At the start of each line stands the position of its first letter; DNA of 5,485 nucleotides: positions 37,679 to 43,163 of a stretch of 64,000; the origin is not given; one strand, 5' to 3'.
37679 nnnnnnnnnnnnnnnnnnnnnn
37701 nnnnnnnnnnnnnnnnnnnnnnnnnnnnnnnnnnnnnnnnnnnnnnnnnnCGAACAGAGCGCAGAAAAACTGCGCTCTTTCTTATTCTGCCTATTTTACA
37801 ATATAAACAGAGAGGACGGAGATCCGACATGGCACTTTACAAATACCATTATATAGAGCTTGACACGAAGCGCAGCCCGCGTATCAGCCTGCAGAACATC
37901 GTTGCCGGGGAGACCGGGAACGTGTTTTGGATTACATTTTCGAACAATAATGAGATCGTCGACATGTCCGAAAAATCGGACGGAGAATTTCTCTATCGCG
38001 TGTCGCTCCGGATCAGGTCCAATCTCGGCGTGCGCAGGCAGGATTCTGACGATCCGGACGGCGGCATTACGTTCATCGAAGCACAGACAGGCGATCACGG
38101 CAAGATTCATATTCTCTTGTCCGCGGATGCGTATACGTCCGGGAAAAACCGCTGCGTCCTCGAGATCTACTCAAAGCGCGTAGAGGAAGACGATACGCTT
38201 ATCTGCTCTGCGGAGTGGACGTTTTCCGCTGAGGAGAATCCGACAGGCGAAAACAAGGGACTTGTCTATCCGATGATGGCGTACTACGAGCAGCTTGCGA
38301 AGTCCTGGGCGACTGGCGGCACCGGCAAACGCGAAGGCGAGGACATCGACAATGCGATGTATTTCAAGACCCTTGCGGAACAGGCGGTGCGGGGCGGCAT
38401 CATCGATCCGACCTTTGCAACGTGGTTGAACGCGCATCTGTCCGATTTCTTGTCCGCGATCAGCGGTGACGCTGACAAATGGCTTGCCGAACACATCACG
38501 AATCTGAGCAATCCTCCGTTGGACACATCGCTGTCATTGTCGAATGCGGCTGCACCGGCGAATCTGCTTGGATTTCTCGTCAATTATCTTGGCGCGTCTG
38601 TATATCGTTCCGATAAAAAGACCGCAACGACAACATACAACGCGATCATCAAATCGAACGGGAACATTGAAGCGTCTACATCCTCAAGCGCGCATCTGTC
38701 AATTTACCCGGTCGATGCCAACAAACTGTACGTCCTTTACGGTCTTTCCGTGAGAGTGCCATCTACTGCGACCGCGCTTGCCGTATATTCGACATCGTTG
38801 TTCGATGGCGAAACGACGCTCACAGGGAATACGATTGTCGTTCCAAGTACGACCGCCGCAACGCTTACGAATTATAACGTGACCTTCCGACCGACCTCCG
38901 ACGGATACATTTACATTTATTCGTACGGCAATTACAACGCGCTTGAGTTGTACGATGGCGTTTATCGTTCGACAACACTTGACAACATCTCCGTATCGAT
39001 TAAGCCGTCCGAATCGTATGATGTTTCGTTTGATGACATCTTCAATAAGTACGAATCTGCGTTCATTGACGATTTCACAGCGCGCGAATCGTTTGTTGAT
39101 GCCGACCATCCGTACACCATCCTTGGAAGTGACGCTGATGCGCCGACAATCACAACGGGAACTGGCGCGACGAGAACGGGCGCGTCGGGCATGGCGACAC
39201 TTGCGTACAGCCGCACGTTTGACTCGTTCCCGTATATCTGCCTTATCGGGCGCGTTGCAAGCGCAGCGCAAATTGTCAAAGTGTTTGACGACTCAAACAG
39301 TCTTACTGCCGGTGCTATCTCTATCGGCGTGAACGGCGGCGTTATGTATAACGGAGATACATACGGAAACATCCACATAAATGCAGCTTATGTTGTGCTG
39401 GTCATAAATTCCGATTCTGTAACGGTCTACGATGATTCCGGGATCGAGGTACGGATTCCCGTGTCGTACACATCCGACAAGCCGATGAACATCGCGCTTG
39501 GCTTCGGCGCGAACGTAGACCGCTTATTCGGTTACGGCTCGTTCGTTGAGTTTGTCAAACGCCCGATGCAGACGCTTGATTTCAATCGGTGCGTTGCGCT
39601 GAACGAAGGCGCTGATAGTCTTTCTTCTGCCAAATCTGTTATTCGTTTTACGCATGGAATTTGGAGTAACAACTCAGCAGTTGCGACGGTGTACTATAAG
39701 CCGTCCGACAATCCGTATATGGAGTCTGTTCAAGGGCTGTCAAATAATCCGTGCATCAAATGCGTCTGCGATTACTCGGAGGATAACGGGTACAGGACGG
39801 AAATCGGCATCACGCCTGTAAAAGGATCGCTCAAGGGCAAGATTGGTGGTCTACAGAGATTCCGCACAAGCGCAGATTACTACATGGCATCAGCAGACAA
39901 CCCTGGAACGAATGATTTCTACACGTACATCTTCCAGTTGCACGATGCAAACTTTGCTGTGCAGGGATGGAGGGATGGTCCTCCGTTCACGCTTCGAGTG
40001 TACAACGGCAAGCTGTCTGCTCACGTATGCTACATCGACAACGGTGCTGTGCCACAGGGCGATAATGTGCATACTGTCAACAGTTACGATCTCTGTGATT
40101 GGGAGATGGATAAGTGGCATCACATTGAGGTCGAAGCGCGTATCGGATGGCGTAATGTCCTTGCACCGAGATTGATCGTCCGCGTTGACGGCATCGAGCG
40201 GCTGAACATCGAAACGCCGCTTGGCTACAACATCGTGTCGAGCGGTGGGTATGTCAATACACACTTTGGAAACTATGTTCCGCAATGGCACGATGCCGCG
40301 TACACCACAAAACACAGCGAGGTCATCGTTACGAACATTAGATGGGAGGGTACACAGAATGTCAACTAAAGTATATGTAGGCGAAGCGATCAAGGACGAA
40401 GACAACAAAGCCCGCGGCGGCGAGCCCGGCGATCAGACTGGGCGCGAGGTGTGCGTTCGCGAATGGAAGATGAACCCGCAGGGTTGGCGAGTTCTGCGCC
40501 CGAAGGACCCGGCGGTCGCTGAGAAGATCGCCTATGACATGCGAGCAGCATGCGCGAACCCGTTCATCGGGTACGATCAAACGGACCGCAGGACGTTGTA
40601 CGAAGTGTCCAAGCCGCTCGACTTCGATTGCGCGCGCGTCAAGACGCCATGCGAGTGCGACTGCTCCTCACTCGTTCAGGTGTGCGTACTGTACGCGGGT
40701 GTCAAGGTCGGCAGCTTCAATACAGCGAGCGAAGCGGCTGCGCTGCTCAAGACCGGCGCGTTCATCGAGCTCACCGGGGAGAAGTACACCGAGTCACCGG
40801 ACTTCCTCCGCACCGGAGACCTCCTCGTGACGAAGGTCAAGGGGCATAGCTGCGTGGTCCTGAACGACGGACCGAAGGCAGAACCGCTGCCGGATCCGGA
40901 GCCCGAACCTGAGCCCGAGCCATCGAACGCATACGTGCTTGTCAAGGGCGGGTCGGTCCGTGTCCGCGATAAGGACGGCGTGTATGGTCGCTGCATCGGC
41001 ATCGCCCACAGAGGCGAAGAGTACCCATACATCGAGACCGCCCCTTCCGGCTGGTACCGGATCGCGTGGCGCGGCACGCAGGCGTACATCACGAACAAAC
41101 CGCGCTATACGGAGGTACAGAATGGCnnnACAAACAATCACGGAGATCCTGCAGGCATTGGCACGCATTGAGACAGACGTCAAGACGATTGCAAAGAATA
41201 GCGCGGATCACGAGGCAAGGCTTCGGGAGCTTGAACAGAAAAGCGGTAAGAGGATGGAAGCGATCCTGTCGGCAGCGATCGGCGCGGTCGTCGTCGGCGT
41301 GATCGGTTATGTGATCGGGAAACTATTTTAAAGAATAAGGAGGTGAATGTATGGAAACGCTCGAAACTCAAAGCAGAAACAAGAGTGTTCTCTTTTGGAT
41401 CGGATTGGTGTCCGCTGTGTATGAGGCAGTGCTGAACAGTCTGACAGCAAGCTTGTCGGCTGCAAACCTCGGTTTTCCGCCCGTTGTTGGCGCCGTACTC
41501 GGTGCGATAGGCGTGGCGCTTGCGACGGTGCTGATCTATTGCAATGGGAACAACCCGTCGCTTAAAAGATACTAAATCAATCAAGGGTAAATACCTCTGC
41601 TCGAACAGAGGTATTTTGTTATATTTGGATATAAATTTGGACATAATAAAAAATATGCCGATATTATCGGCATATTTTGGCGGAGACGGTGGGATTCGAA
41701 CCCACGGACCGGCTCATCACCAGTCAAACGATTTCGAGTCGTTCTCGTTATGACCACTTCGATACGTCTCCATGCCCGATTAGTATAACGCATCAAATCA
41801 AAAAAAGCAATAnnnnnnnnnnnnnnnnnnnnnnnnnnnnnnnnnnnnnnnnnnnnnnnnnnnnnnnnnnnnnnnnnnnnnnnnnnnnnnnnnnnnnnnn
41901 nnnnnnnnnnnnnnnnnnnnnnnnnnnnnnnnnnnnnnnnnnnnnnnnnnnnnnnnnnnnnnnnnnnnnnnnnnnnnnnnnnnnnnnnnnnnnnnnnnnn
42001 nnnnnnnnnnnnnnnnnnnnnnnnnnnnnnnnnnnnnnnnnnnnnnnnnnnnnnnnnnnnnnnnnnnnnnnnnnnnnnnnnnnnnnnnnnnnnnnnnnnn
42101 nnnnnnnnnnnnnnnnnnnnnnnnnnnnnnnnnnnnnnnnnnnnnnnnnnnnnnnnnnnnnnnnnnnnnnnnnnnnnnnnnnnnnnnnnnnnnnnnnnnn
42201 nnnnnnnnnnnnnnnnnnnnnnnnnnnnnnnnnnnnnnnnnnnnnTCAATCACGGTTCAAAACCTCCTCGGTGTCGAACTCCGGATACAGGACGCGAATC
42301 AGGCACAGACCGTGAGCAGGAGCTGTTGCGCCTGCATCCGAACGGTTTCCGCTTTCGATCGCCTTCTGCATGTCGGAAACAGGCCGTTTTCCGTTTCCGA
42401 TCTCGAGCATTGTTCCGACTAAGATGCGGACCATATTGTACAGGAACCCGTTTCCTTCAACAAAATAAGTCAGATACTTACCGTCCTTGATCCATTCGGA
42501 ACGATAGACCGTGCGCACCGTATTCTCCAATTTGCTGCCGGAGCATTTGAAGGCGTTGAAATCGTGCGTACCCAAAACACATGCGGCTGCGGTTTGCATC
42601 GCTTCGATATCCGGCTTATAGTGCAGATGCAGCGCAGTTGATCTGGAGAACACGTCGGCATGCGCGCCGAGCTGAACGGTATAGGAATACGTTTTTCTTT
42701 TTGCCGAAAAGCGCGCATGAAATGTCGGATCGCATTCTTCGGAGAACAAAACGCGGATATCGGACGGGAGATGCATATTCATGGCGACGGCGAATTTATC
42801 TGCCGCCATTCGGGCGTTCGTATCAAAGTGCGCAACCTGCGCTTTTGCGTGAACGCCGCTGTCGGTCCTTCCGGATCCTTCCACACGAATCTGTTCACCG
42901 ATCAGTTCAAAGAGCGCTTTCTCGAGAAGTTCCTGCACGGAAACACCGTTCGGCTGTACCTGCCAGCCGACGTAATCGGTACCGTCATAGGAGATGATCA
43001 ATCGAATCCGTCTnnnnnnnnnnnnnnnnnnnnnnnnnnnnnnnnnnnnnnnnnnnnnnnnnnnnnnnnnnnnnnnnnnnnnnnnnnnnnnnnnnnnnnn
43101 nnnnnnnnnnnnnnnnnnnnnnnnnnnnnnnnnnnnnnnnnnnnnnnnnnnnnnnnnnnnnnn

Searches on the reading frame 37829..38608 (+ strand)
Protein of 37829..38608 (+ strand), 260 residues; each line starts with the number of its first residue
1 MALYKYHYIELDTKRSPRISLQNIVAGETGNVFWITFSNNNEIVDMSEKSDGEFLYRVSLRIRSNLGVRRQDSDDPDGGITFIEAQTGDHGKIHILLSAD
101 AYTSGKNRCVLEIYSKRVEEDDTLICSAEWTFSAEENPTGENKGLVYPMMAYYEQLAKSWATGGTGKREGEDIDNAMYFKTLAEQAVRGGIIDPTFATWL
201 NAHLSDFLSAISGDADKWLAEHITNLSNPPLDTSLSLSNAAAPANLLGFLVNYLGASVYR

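Call 58: predict_structure(alignment_id=A4)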
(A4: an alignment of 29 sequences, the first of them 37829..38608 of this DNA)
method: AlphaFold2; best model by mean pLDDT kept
length: 260 residues; sequences in the alignment: 29
mean_pLDDT: 64.4   pTM: 0.48
mean pLDDT of the five models: 64.4, 60.3, 59.6, 59.2, 58.3
residues with pLDDT >= 90: 11; 70-90: 104; 50-70: 69; < 50: 76
segments of 3 or more residues with pLDDT < 50: 140-174, 215-219, 221-244
pLDDT, mean of each block of 10 residues (from residue 1): 69 78 63 85 84 87 86 83 74 80 84 82 86 67 39 44 42 49 52 53 58 49 39 35 50 53
secondary structure, 60 per line:
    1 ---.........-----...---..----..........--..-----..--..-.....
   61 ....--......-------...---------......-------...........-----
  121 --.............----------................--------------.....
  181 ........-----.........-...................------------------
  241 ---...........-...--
elements in order: E4-12 E18-20 E30-39 E56-64 E67-72 E80-82 E92-97 E105-115 E123-135 H146-161 H176-188 H194-202 H204-222 H244-254

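Call 60: fold_search(model_id=the predicted structure, library=pdb)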
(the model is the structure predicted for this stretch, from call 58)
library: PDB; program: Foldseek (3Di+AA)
matches with E <= 10: 1325; with E <= 0.001: 14
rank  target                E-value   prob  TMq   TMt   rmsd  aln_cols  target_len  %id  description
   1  4v96_AB               2.8e-08  1.00  0.35  0.31  18.3       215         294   11  The structure of a 1.8 MDa viral genome injection device suggests alternative infection mechanisms (released 2014-07-09)
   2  4v96_AH               3.6e-08  1.00  0.37  0.33  17.6       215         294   12  The structure of a 1.8 MDa viral genome injection device suggests alternative infection mechanisms (released 2014-07-09)
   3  4v96_AQ               7.4e-08  1.00  0.38  0.34  18.2       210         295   10  The structure of a 1.8 MDa viral genome injection device suggests alternative infection mechanisms (released 2014-07-09)
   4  4v96_AK               3.0e-07  1.00  0.36  0.32  18.0       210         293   10  The structure of a 1.8 MDa viral genome injection device suggests alternative infection mechanisms (released 2014-07-09)
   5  4v96_AE               4.5e-07  1.00  0.36  0.32  17.9       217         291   11  The structure of a 1.8 MDa viral genome injection device suggests alternative infection mechanisms (released 2014-07-09)
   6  4v96_AA               5.8e-07  1.00  0.38  0.33  16.3       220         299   12  The structure of a 1.8 MDa viral genome injection device suggests alternative infection mechanisms (released 2014-07-09)
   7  3uh8                  6.4e-06  1.00  0.35  0.69   3.6       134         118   11  N-terminal domain of phage TP901-1 ORF48 (released 2012-05-30)
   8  4v96_AL               1.3e-05  1.00  0.32  0.28  13.8       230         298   11  The structure of a 1.8 MDa viral genome injection device suggests alternative infection mechanisms (released 2014-07-09)
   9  9mt4_G                4.7e-05  1.00  0.31  0.48   5.4       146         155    6  Connector structure of phage JohannRWettstein (Bas63) (released 2025-11-19)
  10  9mt4_H                1.6e-04  1.00  0.33  0.59   4.2       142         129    6  Connector structure of phage JohannRWettstein (Bas63) (released 2025-11-19)
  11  8i5b_B                2.1e-04  0.96  0.20  0.27  14.0       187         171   13  Structure of human Nav1.7 in complex with bupivacaine (released 2023-06-14)
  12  7tj8_B                2.7e-04  0.98  0.21  0.30  11.0       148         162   12  Cryo-EM structure of the human Nax channel in complex with beta3 solved in nanodiscs (released 2022-03-30)
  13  6agf_B                7.1e-04  0.91  0.19  0.26  14.7       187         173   11  Structure of the human voltage-gated sodium channel Nav1.4 in complex with beta1 (released 2018-10-10)
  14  5xsy_B                7.5e-04  0.97  0.22  0.29  11.2       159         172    9  Structure of the Nav1.4-beta1 complex from electric eel (released 2017-08-09)
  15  9c39_J                5.2e-03  0.97  0.26  0.43   6.0       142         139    8  Bacteriophage Sf14 neck C6 reconstruction (released 2025-02-05)
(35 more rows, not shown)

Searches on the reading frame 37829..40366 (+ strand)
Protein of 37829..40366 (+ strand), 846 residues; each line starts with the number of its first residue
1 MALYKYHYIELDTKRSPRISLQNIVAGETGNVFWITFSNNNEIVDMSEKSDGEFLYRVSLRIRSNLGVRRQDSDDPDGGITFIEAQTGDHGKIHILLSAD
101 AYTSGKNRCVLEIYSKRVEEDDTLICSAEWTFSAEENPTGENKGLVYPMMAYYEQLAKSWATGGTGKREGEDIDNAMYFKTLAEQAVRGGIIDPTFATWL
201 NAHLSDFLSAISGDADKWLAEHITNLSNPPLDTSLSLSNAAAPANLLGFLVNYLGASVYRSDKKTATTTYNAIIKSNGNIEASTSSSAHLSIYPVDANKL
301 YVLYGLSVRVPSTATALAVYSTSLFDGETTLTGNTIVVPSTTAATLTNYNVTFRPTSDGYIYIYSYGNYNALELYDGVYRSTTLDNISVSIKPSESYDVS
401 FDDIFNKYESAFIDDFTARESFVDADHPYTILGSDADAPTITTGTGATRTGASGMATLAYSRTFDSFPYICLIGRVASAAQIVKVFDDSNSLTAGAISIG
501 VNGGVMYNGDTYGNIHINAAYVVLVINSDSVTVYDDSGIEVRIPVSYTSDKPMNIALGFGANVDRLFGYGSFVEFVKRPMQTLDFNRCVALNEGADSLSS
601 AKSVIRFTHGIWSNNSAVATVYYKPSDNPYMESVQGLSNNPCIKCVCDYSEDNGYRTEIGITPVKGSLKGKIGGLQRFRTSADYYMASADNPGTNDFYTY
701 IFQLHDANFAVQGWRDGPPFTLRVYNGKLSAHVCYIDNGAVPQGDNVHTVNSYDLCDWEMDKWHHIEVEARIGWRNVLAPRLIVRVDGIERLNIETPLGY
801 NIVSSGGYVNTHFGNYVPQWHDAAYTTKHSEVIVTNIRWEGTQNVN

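Call 10: search_protein_families(library=pfam, proteins=[window:37829-40366:+], max_evalue=0.01)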
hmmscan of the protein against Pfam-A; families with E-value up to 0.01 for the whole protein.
window:37829-40366:+ (846 aa): 0 families

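Call 43: search_protein_families(library=phrogs, proteins=[window:37829-40366:+], max_evalue=0.01)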
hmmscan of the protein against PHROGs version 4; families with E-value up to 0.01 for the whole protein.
window:37829-40366:+ (846 aa): 1 family
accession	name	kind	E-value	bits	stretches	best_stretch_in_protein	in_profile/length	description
phrog_17196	-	other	0.00026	21.2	1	153-184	189-220/356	kinase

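Call 44: search_protein_families(library=pfam, proteins=[window:37829-40366:+], max_evalue=10)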
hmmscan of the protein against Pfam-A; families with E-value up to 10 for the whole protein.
window:37829-40366:+ (846 aa): 0 families

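Call 47: find_homologous_proteins(query=window:37829-40366:+, max_evalue=0.001)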
Query window:37829-40366:+ (846 aa): 40 proteins with E <= 0.001 among 8000 candidates.
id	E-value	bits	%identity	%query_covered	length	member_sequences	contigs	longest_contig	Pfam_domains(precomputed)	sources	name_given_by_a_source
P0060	0.0e+0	1941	100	100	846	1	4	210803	-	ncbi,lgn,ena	-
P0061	0.0e+0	1670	86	100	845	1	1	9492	-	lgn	-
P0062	0.0e+0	1169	84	72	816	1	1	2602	-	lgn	-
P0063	0.0e+0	1167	83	70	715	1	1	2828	-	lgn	-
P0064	0.0e+0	1140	82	71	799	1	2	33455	-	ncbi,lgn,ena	-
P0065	0.0e+0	1120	80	72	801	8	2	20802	-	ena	-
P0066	0.0e+0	1080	78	71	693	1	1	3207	-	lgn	-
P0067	0.0e+0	1025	70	75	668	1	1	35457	-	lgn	-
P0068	6.5e-229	780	57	71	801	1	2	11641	PF14099.14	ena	-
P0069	7.0e-160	552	44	70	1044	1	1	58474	-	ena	-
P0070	1.3e-154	535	80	36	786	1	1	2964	-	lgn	-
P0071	1.3e-133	465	81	29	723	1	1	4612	-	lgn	-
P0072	7.3e-126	439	64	38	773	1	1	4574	-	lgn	-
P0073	3.4e-115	404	90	24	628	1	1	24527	PF12218.15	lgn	-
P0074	7.3e-111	390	67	29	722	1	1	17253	-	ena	-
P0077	7.9e-107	377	68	29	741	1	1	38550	PF13472.13,PF00657.29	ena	-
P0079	1.8e-100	356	77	24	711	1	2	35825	PF12708.13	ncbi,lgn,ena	-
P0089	4.8e-63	232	71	18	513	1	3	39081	-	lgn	-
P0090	4.3e-61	225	54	26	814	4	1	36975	PF00149.34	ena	-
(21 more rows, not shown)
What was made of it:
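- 37829..40369 (+): Modular tailspike / receptor-binding protein, 846 aa. Relatives keep the N-terminus and swap the C-terminus for GDSL, GDPD, metallophosphatase, pectate-lyase, polysaccharide-lyase or deacetylase domains (call 47).
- The phage has a standard depolymerase-type tailspike that could account for adsorption unaided (call 47).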

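Call 52: find_encoding_contigs(protein=P0089, flank=10000, max_places=2)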
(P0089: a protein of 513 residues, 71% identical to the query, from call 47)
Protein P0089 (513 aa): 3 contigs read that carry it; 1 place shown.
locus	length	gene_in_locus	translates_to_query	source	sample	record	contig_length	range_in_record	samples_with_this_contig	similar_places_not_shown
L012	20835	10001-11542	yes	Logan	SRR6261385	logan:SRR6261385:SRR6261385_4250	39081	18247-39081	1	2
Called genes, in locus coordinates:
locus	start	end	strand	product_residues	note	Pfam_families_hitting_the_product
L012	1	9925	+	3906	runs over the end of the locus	-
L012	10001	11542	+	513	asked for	-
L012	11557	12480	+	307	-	PF00877:NLPC_P60, PF00404:Dockerin_1, PF08239:SH3_3 (faint)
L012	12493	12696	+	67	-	-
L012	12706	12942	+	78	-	-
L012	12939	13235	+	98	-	-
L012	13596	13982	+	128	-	-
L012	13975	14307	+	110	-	-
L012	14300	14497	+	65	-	-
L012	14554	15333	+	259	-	-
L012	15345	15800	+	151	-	-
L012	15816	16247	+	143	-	-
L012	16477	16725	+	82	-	-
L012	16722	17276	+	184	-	PF24175:SU10_adaptor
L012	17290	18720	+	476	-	-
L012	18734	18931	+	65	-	-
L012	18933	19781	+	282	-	-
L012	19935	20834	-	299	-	?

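Call 67: search_protein_families(library=pfam, proteins=[L012:11557-12477:+], max_evalue=0.01)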
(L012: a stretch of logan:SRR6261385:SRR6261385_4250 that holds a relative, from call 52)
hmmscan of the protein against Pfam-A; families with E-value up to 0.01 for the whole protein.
L012:11557-12477:+ (307 aa): 3 families
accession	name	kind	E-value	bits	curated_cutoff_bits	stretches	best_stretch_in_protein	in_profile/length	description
PF00404.24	Dockerin_1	-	5.6e-13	49.3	22.9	1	178-233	1-56/57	Dockerin type I domain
PF00877.26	NLPC_P60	-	1.6e-11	44.5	23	1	72-160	13-97/105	NlpC/P60 family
PF08239.17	SH3_3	-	1.1e-05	25.9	27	1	262-300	12-51/54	Bacterial SH3 domain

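Call 87: find_encoding_contigs(protein=P0077, flank=6000, max_places=1)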
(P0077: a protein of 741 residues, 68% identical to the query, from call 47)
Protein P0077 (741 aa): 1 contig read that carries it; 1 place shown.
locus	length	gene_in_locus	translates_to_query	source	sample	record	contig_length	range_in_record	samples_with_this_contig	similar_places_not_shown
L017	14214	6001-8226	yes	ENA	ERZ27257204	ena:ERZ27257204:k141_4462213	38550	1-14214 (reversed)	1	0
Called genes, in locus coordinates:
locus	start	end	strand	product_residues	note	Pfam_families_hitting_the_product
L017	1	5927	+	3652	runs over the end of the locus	PF18814:PBECR5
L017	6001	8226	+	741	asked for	PF00657:Lipase_GDSL (weak), PF13472:Lipase_GDSL_2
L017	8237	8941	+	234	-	PF00877:NLPC_P60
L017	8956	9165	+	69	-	-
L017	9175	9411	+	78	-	-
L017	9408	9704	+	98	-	-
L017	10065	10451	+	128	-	-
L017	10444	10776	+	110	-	-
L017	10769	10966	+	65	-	-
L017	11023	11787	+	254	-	-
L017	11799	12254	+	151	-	-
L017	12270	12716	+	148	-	-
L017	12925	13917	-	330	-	PF14657:Arm-DNA-bind_4, PF00589:Phage_integrase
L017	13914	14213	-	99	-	?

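Call 88: find_encoding_contigs(protein=P0090, flank=6000, max_places=1)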
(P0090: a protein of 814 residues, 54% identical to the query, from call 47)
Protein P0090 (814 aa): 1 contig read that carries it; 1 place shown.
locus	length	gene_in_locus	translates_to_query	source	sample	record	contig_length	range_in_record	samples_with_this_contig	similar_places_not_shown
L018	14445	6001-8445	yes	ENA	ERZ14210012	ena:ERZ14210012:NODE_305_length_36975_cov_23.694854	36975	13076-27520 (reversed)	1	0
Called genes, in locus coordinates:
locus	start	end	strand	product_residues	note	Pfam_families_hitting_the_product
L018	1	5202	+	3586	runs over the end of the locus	-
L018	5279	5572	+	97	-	-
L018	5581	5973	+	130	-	-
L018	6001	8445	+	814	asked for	PF00149:Metallophos (faint)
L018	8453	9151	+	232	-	PF00877:NLPC_P60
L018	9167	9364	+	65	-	-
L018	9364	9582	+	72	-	-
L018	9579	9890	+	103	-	-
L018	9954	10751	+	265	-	PF00149:Metallophos (faint)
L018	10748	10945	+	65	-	-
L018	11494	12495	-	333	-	PF14657:Arm-DNA-bind_4, PF00589:Phage_integrase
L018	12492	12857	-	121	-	PF01381:HTH_3, PF13443:HTH_26 (faint)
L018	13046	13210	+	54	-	PF12728:HTH_17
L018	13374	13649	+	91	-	-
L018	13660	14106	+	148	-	-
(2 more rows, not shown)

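Call 89: find_encoding_contigs(protein=P0079, flank=6000, max_places=1)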
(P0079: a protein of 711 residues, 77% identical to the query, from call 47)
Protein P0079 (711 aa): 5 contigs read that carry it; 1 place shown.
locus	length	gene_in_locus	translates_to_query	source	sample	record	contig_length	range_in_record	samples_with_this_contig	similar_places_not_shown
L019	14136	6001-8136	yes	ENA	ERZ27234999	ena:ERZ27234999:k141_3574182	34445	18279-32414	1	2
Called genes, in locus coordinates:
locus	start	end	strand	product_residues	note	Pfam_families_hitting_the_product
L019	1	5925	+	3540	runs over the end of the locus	-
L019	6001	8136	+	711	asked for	PF12708:Pect-lyase_RHGA_epim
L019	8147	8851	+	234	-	PF00877:NLPC_P60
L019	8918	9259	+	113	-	-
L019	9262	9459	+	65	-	-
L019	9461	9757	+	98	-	-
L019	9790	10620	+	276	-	PF00149:Metallophos (faint)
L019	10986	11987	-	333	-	PF14657:Arm-DNA-bind_4, PF00589:Phage_integrase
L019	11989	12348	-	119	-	-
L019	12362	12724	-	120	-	PF13443:HTH_26 (weak)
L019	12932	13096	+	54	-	PF12728:HTH_17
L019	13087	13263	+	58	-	-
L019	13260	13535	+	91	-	-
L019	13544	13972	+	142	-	PF12773:DZR (faint)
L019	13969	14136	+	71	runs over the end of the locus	PF14090:HTH_39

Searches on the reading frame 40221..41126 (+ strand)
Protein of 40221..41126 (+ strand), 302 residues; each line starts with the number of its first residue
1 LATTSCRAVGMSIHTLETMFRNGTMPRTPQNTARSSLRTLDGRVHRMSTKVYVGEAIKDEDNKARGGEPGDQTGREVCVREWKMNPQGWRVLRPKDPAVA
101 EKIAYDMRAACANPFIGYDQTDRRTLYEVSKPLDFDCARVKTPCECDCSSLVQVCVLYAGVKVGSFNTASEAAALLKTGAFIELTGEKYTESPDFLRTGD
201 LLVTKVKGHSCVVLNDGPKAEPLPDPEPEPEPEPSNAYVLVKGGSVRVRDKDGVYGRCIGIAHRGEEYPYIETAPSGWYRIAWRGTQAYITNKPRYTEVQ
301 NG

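Call 10: search_protein_families(library=pfam, proteins=[window:40221-41126:+], max_evalue=0.01)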
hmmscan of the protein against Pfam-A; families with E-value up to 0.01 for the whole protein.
window:40221-41126:+ (302 aa): 2 families
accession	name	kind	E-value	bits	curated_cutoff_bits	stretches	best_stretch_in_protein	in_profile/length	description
PF25309.1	ELLD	-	4e-50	170.6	27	1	53-219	1-174/175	Endolysin-like domain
PF05887.16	Trypan_PARP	-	0.0029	18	100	1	217-235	60-112/134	Procyclic acidic repetitive protein (PARP)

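Call 43: search_protein_families(library=phrogs, proteins=[window:40221-41126:+], max_evalue=0.01)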
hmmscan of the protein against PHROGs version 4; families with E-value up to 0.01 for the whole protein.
window:40221-41126:+ (302 aa): 3 families
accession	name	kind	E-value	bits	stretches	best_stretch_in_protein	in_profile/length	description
phrog_14030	-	unknown function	5.4e-52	177.8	1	50-218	2-174/273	-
phrog_31947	-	unknown function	0.00022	21.8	1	100-221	5-125/306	-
phrog_24956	-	unknown function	0.0029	17.9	1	164-236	37-112/279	-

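Call 67: search_protein_families(library=pfam, proteins=[window:40221-41126:+], max_evalue=0.01)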
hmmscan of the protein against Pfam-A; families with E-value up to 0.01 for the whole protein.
window:40221-41126:+ (302 aa): 2 families
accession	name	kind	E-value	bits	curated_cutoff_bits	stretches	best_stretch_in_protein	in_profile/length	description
PF25309.1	ELLD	-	4e-50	170.6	27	1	53-219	1-174/175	Endolysin-like domain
PF05887.16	Trypan_PARP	-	0.0029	18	100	1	217-235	60-112/134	Procyclic acidic repetitive protein (PARP)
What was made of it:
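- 40359..41129 (+): Endolysin-like protein (ELLD domain, PE-repeat linker, SH3-like C-terminus); no dockerin in this phage. ELLD E 4e-50 (calls 10, 67).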

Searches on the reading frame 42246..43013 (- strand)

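Call 26: search_protein_families(library=pfam, proteins=[window:42246-43013:-], max_evalue=0.001)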
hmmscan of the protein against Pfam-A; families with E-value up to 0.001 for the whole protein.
window:42246-43013:- (255 aa): 1 family
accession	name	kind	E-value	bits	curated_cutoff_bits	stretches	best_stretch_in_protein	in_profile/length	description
PF01416.25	PseudoU_synth_1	-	9.6e-43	145.5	23.3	2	142-244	1-108/108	tRNA pseudouridine synthase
